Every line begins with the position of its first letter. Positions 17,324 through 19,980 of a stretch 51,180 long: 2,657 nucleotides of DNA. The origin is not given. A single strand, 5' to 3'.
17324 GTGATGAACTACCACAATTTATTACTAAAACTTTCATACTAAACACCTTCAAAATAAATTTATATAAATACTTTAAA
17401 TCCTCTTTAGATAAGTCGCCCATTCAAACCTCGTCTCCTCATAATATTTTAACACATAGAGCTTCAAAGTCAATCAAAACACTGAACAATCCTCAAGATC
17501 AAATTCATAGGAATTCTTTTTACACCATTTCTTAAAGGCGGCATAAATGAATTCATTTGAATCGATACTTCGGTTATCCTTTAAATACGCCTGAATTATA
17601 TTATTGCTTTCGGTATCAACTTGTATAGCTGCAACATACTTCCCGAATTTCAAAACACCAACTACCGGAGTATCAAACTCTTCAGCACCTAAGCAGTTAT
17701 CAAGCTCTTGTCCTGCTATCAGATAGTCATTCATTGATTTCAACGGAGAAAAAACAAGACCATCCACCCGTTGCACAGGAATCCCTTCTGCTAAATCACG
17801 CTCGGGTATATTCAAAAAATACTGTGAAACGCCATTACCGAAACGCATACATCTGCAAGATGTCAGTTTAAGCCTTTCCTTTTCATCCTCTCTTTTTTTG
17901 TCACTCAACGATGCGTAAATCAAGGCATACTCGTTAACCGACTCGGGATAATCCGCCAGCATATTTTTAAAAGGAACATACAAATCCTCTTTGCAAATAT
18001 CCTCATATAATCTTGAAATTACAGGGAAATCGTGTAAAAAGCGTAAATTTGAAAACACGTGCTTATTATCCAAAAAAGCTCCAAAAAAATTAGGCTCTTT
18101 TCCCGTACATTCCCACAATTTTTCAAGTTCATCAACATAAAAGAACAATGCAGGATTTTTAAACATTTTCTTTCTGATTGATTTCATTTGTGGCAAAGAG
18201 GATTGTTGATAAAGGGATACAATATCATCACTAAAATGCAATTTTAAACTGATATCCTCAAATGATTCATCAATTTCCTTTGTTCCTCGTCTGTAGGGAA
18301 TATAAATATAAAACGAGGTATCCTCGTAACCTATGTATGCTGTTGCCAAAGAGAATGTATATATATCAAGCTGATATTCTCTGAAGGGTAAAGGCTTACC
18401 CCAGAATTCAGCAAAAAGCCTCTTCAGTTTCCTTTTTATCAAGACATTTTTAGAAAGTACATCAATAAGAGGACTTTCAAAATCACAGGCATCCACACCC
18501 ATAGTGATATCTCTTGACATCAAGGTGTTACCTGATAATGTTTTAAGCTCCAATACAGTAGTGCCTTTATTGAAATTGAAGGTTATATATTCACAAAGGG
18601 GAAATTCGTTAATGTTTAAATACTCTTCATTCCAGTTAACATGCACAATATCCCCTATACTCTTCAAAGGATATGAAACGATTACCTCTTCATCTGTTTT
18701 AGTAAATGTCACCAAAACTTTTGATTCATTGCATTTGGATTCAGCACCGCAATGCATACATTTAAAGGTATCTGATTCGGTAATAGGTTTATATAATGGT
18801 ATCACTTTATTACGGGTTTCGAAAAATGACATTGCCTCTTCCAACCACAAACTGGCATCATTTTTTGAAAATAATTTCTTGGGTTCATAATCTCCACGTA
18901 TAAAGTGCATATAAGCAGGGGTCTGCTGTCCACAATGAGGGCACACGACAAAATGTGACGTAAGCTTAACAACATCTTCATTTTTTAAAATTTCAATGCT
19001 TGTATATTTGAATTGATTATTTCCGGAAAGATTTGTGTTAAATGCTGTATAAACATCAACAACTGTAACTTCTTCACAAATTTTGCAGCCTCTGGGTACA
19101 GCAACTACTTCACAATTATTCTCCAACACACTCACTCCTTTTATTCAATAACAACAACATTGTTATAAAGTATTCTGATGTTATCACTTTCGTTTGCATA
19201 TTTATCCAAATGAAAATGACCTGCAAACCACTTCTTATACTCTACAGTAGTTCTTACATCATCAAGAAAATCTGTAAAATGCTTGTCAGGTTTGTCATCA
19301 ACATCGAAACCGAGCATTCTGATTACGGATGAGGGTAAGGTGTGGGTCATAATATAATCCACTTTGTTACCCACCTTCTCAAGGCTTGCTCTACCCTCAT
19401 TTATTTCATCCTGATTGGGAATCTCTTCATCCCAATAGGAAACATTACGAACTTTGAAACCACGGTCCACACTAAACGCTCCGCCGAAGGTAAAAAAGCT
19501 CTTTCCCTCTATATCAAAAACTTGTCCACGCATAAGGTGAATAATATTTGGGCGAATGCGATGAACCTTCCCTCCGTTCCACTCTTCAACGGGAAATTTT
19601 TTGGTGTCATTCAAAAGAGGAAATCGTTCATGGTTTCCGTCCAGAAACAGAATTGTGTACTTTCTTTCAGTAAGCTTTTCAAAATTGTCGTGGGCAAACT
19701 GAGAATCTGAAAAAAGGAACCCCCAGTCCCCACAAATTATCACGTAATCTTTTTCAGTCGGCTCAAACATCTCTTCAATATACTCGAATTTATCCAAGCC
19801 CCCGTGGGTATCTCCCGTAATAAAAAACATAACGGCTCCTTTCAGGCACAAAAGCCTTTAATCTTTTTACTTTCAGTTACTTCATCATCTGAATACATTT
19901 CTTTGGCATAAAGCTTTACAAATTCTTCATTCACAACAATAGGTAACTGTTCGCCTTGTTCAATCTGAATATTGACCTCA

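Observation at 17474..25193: Compact accessory operon with a divergent Sel1-repeat gene: best candidate for an undescribed defence or stress system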

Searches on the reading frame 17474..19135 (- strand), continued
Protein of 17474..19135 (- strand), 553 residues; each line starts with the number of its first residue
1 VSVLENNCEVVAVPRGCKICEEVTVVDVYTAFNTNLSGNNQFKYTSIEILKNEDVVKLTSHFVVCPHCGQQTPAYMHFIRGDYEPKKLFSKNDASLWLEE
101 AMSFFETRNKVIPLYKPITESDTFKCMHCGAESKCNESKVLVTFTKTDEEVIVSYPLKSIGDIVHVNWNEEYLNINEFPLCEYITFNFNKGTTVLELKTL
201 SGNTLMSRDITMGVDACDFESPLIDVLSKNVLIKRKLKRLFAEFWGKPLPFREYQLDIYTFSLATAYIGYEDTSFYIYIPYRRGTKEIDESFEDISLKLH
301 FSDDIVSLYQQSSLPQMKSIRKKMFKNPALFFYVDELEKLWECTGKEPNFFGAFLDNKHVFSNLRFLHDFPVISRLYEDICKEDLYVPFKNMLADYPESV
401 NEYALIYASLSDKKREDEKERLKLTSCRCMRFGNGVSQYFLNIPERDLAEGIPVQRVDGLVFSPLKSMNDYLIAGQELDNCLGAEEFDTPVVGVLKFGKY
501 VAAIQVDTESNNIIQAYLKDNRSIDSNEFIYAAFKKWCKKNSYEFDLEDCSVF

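Call 104: search_protein_families(library=pfam, proteins=[L097:9283-9963:+], max_evalue=0.05)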
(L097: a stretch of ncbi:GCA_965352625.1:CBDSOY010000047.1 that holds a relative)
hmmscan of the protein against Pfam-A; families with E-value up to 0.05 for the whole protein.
L097:9283-9963:+ (226 aa): 1 family
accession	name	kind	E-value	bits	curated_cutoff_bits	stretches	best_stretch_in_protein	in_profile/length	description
PF17017.11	zf-C2H2_aberr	-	0.01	16.4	27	1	167-222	34-90/172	Aberrant zinc-finger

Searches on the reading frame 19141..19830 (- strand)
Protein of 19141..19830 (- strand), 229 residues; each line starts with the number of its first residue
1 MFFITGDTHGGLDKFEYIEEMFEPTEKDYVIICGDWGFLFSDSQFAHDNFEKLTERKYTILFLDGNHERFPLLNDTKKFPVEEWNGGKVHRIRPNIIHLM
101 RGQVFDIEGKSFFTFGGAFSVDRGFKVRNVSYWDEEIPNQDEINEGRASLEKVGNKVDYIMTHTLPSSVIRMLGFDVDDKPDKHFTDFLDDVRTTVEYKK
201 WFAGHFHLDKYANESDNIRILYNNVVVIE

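Call 3: search_protein_families(library=pfam, proteins=[window:19141-19830:-], max_evalue=0.1)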
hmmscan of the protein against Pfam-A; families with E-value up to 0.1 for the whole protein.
window:19141-19830:- (229 aa): 1 family
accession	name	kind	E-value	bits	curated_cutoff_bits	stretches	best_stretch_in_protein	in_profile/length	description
PF00149.33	Metallophos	-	4.3e-11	44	21.5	1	2-207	3-189/191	Calcineurin-like phosphoesterase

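Call 4: search_protein_families(library=padloc, proteins=[window:19141-19830:-], max_evalue=0.1)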
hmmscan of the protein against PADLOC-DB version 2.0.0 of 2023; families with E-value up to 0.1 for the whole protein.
window:19141-19830:- (229 aa): 0 families

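Call 5: search_protein_families(library=ncbifam, proteins=[window:19141-19830:-], max_evalue=0.1)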
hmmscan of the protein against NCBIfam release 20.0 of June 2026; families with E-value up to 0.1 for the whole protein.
window:19141-19830:- (229 aa): 1 family
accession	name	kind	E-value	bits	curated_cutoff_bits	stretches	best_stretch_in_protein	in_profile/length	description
NF006988.0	PRK09453.1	equivalog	0.034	14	117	0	3-35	4-36/183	phosphodiesterase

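Call 6: search_protein_families(library=phrogs, proteins=[window:19141-19830:-], max_evalue=0.1)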
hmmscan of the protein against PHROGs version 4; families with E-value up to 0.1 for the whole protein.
window:19141-19830:- (229 aa): 4 families
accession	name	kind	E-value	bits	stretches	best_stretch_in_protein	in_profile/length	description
phrog_1649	-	other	2.8e-37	129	1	3-212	39-257/308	metallo-phosphoesterase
phrog_246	-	other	0.00058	20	1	2-87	178-263/417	NinI-like serine-threonine phosphatase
phrog_20114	-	other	0.012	16.9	1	2-70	5-72/131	phosphoesterase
phrog_10513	-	unknown function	0.063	14.4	0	110-162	6-56/130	-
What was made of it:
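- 19141..19830 (-): p4: 229-aa calcineurin-like metallophosphoesterase with a complete set of metal ligands. PF00149 E 4e-11 and phrog_1649 E 3e-37 (calls 3, 6).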

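Call 57: search_solved_structures(query=window:19141-19830:-, max_evalue=0.01, show_alignments=1)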
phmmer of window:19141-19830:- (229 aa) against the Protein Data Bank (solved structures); distinct sequences matched with E-value up to 0.01: 0.

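Call 66: search_solved_structures(query=A6, max_evalue=1, show_alignments=1)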
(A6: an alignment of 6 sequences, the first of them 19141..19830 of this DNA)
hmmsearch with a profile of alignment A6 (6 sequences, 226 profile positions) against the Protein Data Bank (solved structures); distinct sequences matched with E-value up to 1: 5.
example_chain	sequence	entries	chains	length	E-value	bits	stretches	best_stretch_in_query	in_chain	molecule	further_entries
8xet_A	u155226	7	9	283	0.0075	19.1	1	3-72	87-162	Iron-hydroxamate ABC transporter substrate-binding protein | Iron-hydroxamate ABC transporter substrate-binding protein FtsB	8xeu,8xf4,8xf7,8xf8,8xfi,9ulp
8xf9_A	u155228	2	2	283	0.0084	19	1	3-72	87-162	Iron-hydroxamate ABC transporter substrate-binding protein FtsB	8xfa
1tg0_A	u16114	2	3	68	0.23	14.3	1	162-205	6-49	Myosin tail region-interacting protein MTI1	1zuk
1wdx_A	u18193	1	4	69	0.24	14.2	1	162-205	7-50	Myosin tail region-interacting protein MTI1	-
7tgh_AB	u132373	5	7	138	0.61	12.9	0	45-75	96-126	Acyl carrier protein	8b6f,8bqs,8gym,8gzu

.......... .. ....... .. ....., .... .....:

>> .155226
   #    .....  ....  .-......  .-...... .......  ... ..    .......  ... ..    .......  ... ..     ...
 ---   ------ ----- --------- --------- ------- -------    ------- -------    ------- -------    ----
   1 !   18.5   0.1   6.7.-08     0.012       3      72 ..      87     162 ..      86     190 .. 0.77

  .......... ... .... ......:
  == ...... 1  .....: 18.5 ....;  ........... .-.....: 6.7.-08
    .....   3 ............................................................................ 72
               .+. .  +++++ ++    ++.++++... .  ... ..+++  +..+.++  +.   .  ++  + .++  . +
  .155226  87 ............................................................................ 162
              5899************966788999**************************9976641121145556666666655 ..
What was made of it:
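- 19141..19830 (-): No sequence relative among solved structures (calls 57, 66).
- On Calcineurin-like metallophosphoesterase (PF00149): The subfamily (nuclease, protein phosphatase or nucleotide phosphodiesterase) is not resolved, because no solved relative was found (calls 57, 66).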

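Call 83: find_related_loci(query=A6, collection=metagenome_contigs, flank=10000)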
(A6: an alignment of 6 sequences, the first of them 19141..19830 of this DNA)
Query A6 (229 aa) in metagenome_contigs; peptide patterns used: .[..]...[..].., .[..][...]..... (x = any residue, [..] = any of these).
600 stretches matched a pattern (row limit reached: there are more); 562 encode a relative of the query (tblastn E <= 1e-3); the best 80 are kept; 80 distinct loci.
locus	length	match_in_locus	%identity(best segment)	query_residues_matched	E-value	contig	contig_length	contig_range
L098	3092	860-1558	43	1-228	3e-60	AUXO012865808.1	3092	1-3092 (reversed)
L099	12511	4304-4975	47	1-228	2e-59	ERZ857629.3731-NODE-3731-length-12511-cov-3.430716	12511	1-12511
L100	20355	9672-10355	45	1-229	5e-59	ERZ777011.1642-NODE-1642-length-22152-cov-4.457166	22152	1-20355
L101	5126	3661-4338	46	1-229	2e-58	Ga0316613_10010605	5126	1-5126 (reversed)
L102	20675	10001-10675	42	1-225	1e-57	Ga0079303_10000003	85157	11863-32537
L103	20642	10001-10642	43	1-210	3e-57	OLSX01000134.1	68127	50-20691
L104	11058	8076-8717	43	1-210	5e-57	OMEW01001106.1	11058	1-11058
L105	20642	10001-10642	42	1-210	2e-56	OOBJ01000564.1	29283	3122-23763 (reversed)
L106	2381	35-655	48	18-226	8e-57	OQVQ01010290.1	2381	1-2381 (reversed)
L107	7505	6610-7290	44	1-229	8e-56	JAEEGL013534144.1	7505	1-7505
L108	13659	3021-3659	42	1-209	6e-56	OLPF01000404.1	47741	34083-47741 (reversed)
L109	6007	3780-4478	42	3-229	3e-55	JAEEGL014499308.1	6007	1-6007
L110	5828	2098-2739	44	3-214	4e-55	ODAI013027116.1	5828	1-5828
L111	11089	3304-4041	39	1-228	4e-55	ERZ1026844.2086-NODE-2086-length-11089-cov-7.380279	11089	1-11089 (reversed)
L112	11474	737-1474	39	1-228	3e-55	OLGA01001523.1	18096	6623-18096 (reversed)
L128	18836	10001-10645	44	1-211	1e-53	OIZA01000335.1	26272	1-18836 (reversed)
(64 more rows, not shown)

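Call 84: find_related_loci(query=A6, collection=viral_contigs, flank=10000)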
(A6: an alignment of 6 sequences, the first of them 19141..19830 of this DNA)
Query A6 (229 aa) in viral_contigs; peptide patterns used: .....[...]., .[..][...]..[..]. (x = any residue, [..] = any of these).
600 stretches matched a pattern (row limit reached: there are more); 486 encode a relative of the query (tblastn E <= 1e-3); the best 80 are kept; 80 distinct loci.
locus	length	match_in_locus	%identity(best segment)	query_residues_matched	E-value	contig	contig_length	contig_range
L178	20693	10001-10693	47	1-229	4e-64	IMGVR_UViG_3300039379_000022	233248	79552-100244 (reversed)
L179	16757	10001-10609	47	2-210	5e-61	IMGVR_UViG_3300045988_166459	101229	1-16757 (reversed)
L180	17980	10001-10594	47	7-210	9e-59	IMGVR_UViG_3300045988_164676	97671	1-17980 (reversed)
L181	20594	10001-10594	47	7-210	2e-58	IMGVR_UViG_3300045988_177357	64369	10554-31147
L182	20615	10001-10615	45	1-210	2e-57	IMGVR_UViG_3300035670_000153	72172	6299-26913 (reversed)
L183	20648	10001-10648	45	3-226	1e-57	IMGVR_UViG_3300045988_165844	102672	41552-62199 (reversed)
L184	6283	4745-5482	39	1-228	9e-56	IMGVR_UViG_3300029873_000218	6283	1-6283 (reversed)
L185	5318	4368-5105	39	1-228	3e-55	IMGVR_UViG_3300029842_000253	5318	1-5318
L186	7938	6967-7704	39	1-228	4e-55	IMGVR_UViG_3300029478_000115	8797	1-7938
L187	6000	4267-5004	39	1-228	7e-55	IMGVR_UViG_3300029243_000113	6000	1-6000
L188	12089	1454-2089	48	1-209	1e-54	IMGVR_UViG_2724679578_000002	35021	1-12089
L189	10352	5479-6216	39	1-228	7e-55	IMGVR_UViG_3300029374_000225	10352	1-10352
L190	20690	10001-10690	43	1-229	2e-54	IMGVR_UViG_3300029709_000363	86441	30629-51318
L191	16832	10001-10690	43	1-229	2e-54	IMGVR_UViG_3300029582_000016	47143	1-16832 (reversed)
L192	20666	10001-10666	40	3-226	4e-54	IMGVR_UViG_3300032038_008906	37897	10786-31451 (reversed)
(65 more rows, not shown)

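Call 90: search_protein_families(library=pfam, proteins=[L128:150-2276:-, L128:2448-3059:+, L128:3362-4225:+, L128:4228-5457:+, L128:7418-8119:+, L128:8119-9981:+, L128:12564-12890:+, L128:12887-13354:+, L128:16381-17664:-, L128:17665-18666:-], max_evalue=0.01)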
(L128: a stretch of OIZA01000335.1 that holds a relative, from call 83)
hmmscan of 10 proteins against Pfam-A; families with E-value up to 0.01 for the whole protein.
L128:150-2276:- (708 aa): 0 families

L128:2448-3059:+ (203 aa): 0 families

L128:3362-4225:+ (287 aa): 0 families

L128:4228-5457:+ (409 aa): 2 families
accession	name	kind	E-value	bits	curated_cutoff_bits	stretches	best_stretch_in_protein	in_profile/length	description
PF00691.25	OmpA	-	4.6e-07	30.6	27.2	1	283-374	2-90/98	OmpA family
PF11105.14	CCAP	-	0.0056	17.1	27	0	17-71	44-97/128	Arthropod cardioacceleratory peptide 2a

L128:7418-8119:+ (233 aa): 0 families

L128:8119-9981:+ (620 aa): 4 families
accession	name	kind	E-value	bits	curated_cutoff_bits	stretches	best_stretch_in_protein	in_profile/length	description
PF02534.20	T4SS-DNA_transf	-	7.5e-42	144.2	20.1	1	45-401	44-387/468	Type IV secretory system Conjugative DNA transfer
PF12696.13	TraG-D_C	-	3.3e-18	66.3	22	1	319-402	2-85/126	TraM recognition site of TraD and TraG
PF10412.15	TrwB_AAD_bind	-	2.4e-16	60.1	20.5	1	47-398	11-325/387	Type IV secretion-system coupling protein DNA-binding domain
PF08475.15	Baculo_VP91_N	-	0.0032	17.7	24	0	561-615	117-167/192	Viral capsid protein 91 N-terminal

L128:12564-12890:+ (108 aa): 0 families

L128:12887-13354:+ (155 aa): 0 families

L128:16381-17664:- (427 aa): 3 families
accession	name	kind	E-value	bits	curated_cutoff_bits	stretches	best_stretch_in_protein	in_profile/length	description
PF04055.27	Radical_SAM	-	5.8e-13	49.8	29.5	1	93-253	2-166/166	Radical SAM superfamily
PF13186.11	SPASM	-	1.8e-09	38.2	21.5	1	311-367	7-67/67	Iron-sulfur cluster-binding domain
PF13353.11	Fer4_12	-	2.9e-05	24.8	22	1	96-157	13-74/137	4Fe-4S single cluster domain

L128:17665-18666:- (333 aa): 3 families
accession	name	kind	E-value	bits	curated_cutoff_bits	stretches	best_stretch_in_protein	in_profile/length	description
PF04055.27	Radical_SAM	-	6.7e-24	85.4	29.5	1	17-162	3-152/166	Radical SAM superfamily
PF13186.11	SPASM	-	3.2e-12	47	21.5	1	245-304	1-67/67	Iron-sulfur cluster-binding domain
PF13353.11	Fer4_12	-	3.7e-05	24.5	22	1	18-124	12-116/137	4Fe-4S single cluster domain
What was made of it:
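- On Conjugative transfer (T4SS/Dtr) module: A coupling protein occurs only in the distant locus L128 (call 90).
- In L128 the ATPase slot holds a T4SS coupling protein (call 90).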

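Call 104: search_protein_families(library=pfam, proteins=[L128:150-2276:-, L128:7418-8119:+], max_evalue=0.05)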
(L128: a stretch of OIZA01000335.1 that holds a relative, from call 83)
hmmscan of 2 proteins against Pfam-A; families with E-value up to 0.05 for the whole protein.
L128:150-2276:- (708 aa): 0 families

L128:7418-8119:+ (233 aa): 1 family
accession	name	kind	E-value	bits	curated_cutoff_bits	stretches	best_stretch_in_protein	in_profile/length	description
PF13048.12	DUF3908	-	0.013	16.2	22.9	1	18-86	55-121/134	Protein of unknown function (DUF3908)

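Call 109: search_protein_families(library=padloc, proteins=[L128:8119-9981:+, L128:150-2276:-, L128:4228-5457:+], max_evalue=0.001)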
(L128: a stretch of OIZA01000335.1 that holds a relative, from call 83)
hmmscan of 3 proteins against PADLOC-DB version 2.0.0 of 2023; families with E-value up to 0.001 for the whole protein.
L128:8119-9981:+ (620 aa): 1 family
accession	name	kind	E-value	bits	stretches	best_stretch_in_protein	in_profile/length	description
PDLC04140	mad8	-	1.5e-09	35.8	1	51-435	27-295/314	mads_8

L128:150-2276:- (708 aa): 0 families

L128:4228-5457:+ (409 aa): 0 families
